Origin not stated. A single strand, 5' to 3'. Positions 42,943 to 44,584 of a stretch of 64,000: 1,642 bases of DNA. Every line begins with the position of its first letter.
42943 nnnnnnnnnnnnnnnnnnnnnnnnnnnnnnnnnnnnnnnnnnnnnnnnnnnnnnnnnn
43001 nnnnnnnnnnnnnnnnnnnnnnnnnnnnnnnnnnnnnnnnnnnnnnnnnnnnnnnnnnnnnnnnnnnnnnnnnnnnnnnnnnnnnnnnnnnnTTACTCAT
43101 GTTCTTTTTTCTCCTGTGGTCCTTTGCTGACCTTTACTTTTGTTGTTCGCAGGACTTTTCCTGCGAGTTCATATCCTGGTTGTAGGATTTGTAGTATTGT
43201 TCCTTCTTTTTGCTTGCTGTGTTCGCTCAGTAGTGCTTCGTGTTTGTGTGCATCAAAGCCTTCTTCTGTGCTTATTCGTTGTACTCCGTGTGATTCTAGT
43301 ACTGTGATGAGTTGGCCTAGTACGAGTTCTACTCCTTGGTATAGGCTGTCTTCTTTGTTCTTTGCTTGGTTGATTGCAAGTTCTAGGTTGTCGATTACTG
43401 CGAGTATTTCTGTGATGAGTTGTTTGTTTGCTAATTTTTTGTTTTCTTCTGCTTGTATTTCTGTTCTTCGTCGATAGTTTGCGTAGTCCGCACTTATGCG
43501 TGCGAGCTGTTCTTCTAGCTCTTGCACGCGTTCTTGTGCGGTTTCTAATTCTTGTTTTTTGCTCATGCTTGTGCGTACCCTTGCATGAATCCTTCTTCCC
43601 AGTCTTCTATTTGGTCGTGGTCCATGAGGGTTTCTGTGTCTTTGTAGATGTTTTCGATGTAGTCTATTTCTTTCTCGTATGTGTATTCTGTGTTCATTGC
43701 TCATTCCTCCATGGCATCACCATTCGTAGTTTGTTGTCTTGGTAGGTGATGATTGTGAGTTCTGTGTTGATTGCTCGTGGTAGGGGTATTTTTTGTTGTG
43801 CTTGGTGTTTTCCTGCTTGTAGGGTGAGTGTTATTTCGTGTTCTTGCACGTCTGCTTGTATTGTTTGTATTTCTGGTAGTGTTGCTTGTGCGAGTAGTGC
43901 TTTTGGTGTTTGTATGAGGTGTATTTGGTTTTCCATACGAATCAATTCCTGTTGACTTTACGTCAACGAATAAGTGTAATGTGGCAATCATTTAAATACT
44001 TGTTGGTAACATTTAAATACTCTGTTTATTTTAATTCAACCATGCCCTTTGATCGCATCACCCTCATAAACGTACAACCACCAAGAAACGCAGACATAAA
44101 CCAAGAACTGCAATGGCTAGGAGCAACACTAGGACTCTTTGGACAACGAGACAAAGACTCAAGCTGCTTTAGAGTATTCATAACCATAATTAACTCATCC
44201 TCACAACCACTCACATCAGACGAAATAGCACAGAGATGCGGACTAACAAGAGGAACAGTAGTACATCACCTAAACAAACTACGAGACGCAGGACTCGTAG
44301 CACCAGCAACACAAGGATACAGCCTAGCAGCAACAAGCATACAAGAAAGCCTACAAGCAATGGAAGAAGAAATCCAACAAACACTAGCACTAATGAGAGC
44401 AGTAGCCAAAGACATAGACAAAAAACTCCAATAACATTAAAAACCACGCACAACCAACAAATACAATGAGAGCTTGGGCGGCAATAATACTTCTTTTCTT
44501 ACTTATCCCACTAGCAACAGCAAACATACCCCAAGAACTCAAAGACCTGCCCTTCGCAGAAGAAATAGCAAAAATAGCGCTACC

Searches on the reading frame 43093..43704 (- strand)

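Call 73: search_protein_families(library=pfam, proteins=[window:43093-43704:-], max_evalue=0.001)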
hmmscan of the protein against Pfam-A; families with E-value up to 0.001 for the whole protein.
window:43093-43704:- (203 aa): 1 family
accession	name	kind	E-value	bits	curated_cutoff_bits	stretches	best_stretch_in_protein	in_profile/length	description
PF01025.24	GrpE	-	1.1e-40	139.4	25.8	1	46-194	13-165/165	GrpE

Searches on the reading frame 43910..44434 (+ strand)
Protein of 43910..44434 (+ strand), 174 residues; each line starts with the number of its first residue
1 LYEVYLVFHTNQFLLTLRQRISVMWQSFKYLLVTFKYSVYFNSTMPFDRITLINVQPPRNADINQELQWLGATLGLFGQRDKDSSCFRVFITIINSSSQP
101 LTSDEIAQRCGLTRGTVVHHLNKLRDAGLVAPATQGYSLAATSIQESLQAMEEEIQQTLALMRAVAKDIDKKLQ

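Call 72: search_protein_families(library=pfam, proteins=[window:43910-44434:+], max_evalue=0.001)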
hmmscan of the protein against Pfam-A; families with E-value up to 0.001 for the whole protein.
window:43910-44434:+ (174 aa): 10 families
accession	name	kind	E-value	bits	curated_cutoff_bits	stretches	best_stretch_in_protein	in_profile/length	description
PF12840.13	HTH_20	-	2.9e-09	37.2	27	1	93-130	13-48/51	Helix-turn-helix domain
PF01022.26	HTH_5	-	1.6e-08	34.7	22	1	98-130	13-45/47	Bacterial regulatory protein, arsR family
PF12802.13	MarR_2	-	9.1e-07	29.4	27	1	87-131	8-51/61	MarR family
PF13545.12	HTH_Crp_2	-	6.7e-06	26.4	27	1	100-131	22-53/70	Crp-like helix-turn-helix domain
PF13412.12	HTH_24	-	7.3e-06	25.9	21.9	1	101-130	18-47/48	Winged helix-turn-helix DNA-binding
PF09339.16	HTH_IclR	-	1.5e-05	25.1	22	1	95-130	13-48/52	IclR helix-turn-helix domain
PF08279.18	HTH_11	-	1.8e-05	24.9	25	1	92-129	7-44/55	HTH domain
PF01978.25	TrmB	-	0.00014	22.1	25.6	1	88-132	12-54/68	Sugar-specific transcriptional regulator TrmB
PF02082.26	Rrf2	-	0.0002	22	30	1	88-132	10-55/132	Iron-dependent Transcriptional regulator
PF25213.1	HVO_A0261_N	-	0.0003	21.1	35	1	98-141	22-65/86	HVO_A0261 N-terminal domain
